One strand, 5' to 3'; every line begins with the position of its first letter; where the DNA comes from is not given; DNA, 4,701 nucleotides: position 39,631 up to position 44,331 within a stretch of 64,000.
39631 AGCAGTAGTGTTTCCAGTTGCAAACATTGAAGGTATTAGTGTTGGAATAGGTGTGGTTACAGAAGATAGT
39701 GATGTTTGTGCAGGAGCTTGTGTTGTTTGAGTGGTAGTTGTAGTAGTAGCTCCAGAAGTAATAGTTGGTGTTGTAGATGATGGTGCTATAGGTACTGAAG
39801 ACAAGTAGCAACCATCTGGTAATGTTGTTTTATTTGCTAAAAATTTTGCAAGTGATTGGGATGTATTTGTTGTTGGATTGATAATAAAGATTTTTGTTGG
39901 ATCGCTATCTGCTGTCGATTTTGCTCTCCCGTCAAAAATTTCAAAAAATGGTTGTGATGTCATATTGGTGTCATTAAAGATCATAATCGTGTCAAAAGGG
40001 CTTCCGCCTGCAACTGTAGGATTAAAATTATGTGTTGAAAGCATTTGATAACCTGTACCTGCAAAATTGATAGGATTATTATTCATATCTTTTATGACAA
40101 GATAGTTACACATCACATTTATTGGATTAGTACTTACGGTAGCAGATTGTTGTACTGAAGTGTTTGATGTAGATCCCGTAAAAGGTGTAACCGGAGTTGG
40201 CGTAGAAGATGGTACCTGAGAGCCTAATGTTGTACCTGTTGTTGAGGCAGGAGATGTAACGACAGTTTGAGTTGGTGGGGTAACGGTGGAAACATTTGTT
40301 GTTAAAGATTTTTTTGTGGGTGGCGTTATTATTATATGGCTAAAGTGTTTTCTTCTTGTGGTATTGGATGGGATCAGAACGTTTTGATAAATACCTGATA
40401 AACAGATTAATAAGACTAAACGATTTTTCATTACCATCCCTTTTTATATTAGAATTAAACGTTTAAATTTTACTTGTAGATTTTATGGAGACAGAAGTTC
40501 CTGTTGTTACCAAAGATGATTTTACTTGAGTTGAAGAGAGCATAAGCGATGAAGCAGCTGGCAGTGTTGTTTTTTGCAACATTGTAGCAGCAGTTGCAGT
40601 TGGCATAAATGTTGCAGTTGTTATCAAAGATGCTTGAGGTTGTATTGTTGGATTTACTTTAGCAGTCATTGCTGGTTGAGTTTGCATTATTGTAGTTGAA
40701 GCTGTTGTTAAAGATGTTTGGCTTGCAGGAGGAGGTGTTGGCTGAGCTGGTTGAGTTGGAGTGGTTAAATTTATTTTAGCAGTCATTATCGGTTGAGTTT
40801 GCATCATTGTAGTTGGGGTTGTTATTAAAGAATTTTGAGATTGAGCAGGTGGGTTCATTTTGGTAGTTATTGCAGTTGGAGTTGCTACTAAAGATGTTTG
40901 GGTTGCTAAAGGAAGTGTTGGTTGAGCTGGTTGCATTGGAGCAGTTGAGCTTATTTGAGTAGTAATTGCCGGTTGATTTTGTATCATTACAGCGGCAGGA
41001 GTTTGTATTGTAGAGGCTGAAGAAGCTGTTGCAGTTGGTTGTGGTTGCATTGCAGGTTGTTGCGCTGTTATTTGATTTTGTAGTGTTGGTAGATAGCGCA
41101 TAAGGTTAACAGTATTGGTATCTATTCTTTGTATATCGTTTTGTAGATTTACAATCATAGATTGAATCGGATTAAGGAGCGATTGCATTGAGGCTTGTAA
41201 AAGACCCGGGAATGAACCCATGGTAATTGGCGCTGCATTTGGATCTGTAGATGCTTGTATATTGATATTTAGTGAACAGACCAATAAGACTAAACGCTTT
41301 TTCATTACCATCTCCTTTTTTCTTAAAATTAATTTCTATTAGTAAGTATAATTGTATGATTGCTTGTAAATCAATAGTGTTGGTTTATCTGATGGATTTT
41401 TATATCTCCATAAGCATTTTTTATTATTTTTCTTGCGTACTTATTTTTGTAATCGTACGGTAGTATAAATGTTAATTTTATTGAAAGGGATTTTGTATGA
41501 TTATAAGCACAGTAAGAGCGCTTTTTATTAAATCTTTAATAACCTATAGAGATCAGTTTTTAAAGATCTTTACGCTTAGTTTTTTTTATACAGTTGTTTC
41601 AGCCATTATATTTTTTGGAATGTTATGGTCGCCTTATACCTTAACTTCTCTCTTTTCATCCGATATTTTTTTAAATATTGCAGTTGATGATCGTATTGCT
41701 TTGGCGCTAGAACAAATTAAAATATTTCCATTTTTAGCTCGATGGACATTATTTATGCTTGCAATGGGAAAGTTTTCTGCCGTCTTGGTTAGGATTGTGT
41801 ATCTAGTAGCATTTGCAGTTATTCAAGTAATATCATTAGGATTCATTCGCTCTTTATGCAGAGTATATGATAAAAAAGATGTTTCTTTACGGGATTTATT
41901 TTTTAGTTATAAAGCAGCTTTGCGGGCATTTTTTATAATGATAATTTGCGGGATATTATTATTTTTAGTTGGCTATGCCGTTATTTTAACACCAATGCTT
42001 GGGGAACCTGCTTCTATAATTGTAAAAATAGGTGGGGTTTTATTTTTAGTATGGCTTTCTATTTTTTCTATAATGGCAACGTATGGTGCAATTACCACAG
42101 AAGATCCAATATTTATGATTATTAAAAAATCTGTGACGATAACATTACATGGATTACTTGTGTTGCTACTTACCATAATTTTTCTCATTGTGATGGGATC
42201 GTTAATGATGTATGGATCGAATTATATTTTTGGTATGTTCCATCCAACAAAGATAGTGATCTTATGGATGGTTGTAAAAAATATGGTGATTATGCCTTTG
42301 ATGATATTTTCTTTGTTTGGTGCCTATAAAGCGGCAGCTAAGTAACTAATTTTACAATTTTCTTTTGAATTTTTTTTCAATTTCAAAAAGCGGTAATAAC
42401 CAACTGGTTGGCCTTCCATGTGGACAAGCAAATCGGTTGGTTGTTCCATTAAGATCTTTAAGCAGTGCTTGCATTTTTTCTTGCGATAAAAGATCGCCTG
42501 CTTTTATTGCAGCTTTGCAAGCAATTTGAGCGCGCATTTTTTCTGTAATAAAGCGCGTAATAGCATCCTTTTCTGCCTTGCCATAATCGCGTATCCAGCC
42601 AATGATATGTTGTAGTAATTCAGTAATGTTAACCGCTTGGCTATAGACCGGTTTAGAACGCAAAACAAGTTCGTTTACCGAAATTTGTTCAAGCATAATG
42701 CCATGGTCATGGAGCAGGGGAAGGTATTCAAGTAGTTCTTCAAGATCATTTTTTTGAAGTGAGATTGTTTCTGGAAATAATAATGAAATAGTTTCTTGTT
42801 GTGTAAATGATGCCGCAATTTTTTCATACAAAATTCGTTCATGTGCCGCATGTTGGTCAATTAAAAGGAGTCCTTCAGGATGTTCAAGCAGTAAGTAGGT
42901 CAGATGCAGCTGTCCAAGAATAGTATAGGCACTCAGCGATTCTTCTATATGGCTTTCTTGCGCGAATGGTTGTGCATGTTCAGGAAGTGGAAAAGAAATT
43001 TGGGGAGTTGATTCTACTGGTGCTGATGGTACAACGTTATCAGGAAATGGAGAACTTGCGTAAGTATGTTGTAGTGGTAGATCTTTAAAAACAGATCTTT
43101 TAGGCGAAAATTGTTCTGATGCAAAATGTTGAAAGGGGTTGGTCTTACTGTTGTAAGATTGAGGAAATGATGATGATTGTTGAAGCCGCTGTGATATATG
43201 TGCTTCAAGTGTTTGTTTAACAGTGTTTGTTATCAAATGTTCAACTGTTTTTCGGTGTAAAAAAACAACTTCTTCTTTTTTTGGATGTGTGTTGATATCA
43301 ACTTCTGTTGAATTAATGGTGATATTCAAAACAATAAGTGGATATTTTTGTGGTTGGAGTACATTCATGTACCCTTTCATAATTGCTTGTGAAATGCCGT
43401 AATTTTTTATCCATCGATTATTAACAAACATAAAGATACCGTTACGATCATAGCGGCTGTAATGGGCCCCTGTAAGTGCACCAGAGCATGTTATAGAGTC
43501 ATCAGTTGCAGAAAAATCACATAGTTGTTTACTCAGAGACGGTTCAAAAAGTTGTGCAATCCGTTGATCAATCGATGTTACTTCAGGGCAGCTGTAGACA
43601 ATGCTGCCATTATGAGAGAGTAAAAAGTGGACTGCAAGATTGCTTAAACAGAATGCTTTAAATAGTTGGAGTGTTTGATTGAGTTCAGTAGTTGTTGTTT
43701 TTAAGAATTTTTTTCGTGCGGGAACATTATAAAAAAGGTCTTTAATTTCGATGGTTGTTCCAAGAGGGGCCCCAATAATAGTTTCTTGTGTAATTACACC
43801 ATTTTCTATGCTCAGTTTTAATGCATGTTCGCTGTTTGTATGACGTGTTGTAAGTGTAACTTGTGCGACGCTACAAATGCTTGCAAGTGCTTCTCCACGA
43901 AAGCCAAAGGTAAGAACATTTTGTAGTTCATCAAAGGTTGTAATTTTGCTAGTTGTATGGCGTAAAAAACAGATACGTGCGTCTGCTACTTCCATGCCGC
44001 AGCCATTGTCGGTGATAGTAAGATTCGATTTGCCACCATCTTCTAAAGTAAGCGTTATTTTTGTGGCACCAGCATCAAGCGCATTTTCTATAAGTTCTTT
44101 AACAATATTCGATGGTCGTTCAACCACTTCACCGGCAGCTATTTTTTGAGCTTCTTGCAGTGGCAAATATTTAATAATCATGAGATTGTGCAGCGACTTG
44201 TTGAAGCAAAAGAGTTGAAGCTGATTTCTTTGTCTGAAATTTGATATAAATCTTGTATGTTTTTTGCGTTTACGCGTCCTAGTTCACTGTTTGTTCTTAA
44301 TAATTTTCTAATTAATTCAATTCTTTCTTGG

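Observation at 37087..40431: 1114-aa surface protein built from five copies of an unrecognised ~105-aa domain, mucin-like Pro/Thr linkers and a C-terminal hydrophobic tail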

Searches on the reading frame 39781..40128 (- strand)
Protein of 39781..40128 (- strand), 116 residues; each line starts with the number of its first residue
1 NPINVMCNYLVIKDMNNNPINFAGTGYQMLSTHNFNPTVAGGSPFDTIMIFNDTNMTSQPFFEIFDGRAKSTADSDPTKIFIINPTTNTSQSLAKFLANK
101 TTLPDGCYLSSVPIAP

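Call 22: search_solved_structures(query=A1, max_evalue=10)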
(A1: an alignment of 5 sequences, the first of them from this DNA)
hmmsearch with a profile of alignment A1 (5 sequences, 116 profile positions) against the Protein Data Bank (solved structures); distinct sequences matched with E-value up to 10: 3.
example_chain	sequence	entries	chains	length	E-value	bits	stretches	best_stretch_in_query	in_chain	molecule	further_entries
2nda_A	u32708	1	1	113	0.27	14.4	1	3-51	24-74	Mid-cell-anchored protein Z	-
3zpp_A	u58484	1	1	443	0.33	14.1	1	12-49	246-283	CELL WALL SURFACE ANCHOR FAMILY PROTEIN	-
4mr0_A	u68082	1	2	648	0.39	13.8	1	12-49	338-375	Plasmin and fibronectin-binding protein A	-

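Call 24: search_protein_representatives(alignment_id=A1)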
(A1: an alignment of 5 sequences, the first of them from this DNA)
Query: 5 sequences, 116 profile positions. Proteins with E-value up to 0.001 (for the whole library): 5; up to 1e-10: 0; up to 1e-30: 0. The best 5 are listed.
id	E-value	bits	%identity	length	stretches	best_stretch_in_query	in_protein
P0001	3.4e-08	49.6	-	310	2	13-111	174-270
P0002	2.3e-07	46.9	-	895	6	49-83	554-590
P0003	1.6e-06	44.2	-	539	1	6-111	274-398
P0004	2.5e-04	37.1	-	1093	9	31-87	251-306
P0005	2.7e-04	37.0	-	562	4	59-99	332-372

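Call 26: find_encoding_contigs(protein=P0003, flank=8000, max_places=4)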
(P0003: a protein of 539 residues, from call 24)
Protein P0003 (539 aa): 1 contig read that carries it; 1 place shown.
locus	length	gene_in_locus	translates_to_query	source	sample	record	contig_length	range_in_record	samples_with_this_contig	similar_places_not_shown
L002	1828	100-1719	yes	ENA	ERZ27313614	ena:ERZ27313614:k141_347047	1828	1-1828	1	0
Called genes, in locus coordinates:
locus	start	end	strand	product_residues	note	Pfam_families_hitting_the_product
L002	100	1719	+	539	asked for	-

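Call 27: find_encoding_contigs(protein=P0001, flank=8000, max_places=4)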
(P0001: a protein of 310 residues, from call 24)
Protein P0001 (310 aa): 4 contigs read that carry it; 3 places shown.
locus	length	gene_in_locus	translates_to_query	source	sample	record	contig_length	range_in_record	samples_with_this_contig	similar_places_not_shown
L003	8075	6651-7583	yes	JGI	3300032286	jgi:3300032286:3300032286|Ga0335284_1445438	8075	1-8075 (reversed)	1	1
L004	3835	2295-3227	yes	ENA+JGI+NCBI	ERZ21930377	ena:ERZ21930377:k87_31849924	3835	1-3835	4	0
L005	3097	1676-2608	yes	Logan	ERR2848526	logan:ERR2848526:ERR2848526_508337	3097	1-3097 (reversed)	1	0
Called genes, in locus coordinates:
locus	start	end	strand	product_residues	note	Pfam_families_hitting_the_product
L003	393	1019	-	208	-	PF00856:SET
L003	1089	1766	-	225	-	-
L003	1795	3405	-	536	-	PF01935:DUF87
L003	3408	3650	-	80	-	PF02823:ATP-synt_DE_N (weak)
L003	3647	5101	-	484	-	PF02874:ATP-synt_ab_N, PF00006:ATP-synt_ab, PF22919:ATP-synt_VA_C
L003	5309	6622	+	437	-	-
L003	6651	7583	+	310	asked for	-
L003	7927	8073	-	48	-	?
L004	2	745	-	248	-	?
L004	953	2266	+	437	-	-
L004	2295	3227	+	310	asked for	-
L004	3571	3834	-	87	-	?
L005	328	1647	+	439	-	-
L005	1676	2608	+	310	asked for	-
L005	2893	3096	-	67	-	?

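Call 30: find_related_loci(query=A1, collection=genome_contigs, flank=8000)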
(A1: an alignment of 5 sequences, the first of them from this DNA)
Query A1 (116 aa) in genome_contigs; peptide patterns used: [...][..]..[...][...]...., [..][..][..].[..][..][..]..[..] (x = any residue, [..] = any of these).
94 stretches matched a pattern, but none encodes a relative of the query by tblastn (E <= 1e-3).

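Call 40: find_related_loci(query=A1, collection=metagenome_contigs, flank=8000)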
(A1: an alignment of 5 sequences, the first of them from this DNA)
Query A1 (116 aa) in metagenome_contigs; peptide patterns used: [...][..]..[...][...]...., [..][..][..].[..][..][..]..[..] (x = any residue, [..] = any of these).
154 stretches matched a pattern, but none encodes a relative of the query by tblastn (E <= 1e-3).

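Call 41: find_related_loci(query=A1, collection=viral_contigs, flank=5000)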
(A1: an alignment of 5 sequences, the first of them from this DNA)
Query A1 (116 aa) in viral_contigs; peptide patterns used: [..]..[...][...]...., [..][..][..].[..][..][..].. (x = any residue, [..] = any of these).
94 stretches matched a pattern, but none encodes a relative of the query by tblastn (E <= 1e-3).

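Call 79: list_cluster_members(proteins=[P0001, P0003])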
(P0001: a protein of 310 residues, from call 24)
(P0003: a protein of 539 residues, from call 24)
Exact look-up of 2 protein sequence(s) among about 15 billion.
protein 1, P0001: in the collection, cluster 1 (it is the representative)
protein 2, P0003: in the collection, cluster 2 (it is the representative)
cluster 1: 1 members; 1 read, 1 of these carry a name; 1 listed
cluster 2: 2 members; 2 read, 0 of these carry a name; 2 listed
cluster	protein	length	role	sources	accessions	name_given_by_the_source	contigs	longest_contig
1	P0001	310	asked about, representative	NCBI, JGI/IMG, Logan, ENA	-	hypothetical protein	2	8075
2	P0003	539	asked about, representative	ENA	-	-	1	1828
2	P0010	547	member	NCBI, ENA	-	-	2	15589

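Call 80: find_encoding_contigs(protein=P0010, flank=10000, max_places=3)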
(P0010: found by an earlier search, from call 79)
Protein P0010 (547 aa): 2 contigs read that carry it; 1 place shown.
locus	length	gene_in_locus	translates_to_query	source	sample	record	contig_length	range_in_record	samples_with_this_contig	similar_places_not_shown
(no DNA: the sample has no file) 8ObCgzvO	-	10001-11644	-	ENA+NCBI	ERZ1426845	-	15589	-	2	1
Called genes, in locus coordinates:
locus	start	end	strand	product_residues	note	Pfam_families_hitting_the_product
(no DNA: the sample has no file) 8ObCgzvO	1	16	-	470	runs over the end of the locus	PF03951:Gln-synt_N, PF00120:Gln-synt_C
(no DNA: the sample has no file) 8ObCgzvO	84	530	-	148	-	PF00497:SBP_bac_3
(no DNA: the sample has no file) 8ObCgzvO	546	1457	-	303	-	-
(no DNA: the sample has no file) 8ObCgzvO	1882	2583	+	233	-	-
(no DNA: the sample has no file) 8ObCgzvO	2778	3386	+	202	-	-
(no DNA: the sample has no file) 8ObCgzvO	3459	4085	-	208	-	PF00856:SET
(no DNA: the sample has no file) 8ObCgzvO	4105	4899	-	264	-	-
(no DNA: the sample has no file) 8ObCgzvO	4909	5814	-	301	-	-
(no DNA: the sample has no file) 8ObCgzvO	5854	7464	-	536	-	PF01935:DUF87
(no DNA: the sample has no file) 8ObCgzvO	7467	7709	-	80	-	-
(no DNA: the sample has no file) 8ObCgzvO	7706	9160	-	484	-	PF02874:ATP-synt_ab_N, PF00006:ATP-synt_ab, PF22919:ATP-synt_VA_C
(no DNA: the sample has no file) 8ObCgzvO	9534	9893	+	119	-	-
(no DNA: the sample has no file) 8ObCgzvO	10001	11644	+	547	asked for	-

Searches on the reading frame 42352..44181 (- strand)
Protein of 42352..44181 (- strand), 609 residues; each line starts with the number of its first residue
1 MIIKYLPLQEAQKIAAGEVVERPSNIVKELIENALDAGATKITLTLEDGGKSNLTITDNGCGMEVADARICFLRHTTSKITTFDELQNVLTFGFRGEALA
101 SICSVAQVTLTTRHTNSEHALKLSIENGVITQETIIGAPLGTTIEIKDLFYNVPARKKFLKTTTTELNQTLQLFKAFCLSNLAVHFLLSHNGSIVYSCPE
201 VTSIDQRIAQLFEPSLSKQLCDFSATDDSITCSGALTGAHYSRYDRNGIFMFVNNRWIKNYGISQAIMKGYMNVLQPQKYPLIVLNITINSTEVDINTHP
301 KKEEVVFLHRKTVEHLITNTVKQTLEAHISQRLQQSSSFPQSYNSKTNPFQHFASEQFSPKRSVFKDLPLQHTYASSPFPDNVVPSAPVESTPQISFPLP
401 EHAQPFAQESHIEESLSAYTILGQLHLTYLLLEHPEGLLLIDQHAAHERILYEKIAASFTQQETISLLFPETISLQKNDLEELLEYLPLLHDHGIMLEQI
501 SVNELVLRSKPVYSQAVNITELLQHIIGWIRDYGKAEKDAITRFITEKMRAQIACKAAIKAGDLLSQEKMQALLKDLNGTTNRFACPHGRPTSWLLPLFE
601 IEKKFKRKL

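Call 6: search_protein_families(library=pfam, proteins=[window:42352-44181:-], max_evalue=0.01)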
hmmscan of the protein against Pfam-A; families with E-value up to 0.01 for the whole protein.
window:42352-44181:- (609 aa): 4 families
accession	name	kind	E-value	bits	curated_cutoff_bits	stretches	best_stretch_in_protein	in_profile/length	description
PF08676.16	MutL_C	-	1.7e-30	106.1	25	1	422-563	1-140/142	MutL C terminal dimerisation domain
PF01119.25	DNA_mis_repair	-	9.6e-30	103.1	26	1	208-325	1-118/119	DNA mismatch repair protein, C-terminal domain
PF13589.12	HATPase_c_3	-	7.3e-13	49.2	25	1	25-127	5-107/137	Histidine kinase-, DNA gyrase B-, and HSP90-like ATPase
PF02518.31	HATPase_c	-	8.5e-08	33.1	26.4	1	22-77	5-63/111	Histidine kinase-, DNA gyrase B-, and HSP90-like ATPase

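Call 7: search_protein_families(library=ncbifam, proteins=[window:42352-44181:-], max_evalue=0.01)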
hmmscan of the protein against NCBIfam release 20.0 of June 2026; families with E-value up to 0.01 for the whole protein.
window:42352-44181:- (609 aa): 13 families
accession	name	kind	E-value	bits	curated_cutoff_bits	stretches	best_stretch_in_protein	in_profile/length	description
TIGR00585.2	mutl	equivalog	1.3e-144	483.1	180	1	3-531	1-554/555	DNA mismatch repair endonuclease MutL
NF000949.0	PRK00095.1-2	equivalog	1.8e-130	437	750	1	2-607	6-632/634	DNA mismatch repair endonuclease MutL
NF000950.0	PRK00095.1-3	equivalog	2.9e-129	432.3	756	2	3-329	4-331/641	DNA mismatch repair endonuclease MutL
NF000953.0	PRK00095.2-4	equivalog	1.7e-128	430.2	693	1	1-608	1-611/611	DNA mismatch repair endonuclease MutL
NF000952.0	PRK00095.2-2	subfamily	2.1e-112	376.6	840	1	1-608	1-623/623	DNA mismatch repair endonuclease MutL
NF000948.0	PRK00095.1-1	equivalog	8.7e-97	325.5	701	1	1-573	1-598/625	DNA mismatch repair endonuclease MutL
NF000951.0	PRK00095.2-1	equivalog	3.4e-88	296.7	391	2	3-334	5-341/559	DNA mismatch repair endonuclease MutL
NF000954.0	PRK00095.2-5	equivalog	6.5e-66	222.9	937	1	11-558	15-550/588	DNA mismatch repair endonuclease MutL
NF050001.1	restrict_BbrUII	equivalog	3.9e-07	29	550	1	26-126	24-129/659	BbrUII/HgiDII family restriction enzyme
NF047352.1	P_loop_sacsin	domain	0.00012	22.5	50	1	25-71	2-45/80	sacsin N-terminal ATP-binding-like domain-containing protein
NF040750.1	tetrathio_HK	equivalog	0.0016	17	750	1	26-79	460-514/555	tetrathionate respiration histidine kinase TtrS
NF041932.1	MzaB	equivalog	0.0035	15.8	850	1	27-123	16-111/480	MZA anti-phage system associated ATPase MzaB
TIGR02916.1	PEP_his_kin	equivalog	0.0037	15.9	300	1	21-66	578-626/679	XrtA/PEP-CTERM system histidine kinase PrsK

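Call 14: find_encoding_contigs(protein=window:42352-44181:-, flank=8000, max_places=4)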
Protein window:42352-44181:- (609 aa): 4 contigs read that carry it; 1 place shown.
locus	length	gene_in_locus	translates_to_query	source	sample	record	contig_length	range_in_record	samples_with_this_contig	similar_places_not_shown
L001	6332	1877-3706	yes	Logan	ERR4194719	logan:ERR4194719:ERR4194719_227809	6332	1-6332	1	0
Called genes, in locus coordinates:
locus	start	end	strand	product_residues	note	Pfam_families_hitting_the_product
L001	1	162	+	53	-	?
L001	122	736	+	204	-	-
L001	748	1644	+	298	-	PF01170:UPF0020 (weak), PF03602:Cons_hypoth95 (weak), PF02384:N6_Mtase (weak), PF06325:PrmA, PF02475:TRM5-TYW2_MTfase (weak), PF05175:MTS, PF13649:Methyltransf_25, PF13847:Methyltransf_31, +2 more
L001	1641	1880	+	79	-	-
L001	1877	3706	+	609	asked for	PF02518:HATPase_c, PF13589:HATPase_c_3, PF01119:DNA_mis_repair, PF08676:MutL_C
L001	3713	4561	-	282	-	-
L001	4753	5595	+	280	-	-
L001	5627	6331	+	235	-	?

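Call 32: list_cluster_members(proteins=[window:42352-44181:-, window:35217-36731:+, window:40463-41311:-, window:41497-42345:+, window:27184-29352:-])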
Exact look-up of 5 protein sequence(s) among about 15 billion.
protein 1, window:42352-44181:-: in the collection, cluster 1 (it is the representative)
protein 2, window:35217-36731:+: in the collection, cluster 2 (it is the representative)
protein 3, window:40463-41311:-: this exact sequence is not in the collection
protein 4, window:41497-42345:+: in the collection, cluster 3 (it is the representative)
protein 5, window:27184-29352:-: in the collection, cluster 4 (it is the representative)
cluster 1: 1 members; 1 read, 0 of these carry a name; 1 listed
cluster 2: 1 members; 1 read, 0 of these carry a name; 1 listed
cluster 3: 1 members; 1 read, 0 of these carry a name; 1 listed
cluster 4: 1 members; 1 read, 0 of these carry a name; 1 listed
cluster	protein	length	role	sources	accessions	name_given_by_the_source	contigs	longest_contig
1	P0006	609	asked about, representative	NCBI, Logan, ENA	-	-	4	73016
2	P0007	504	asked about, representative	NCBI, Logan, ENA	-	-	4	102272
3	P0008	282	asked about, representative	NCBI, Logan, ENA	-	-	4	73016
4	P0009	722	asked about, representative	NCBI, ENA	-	-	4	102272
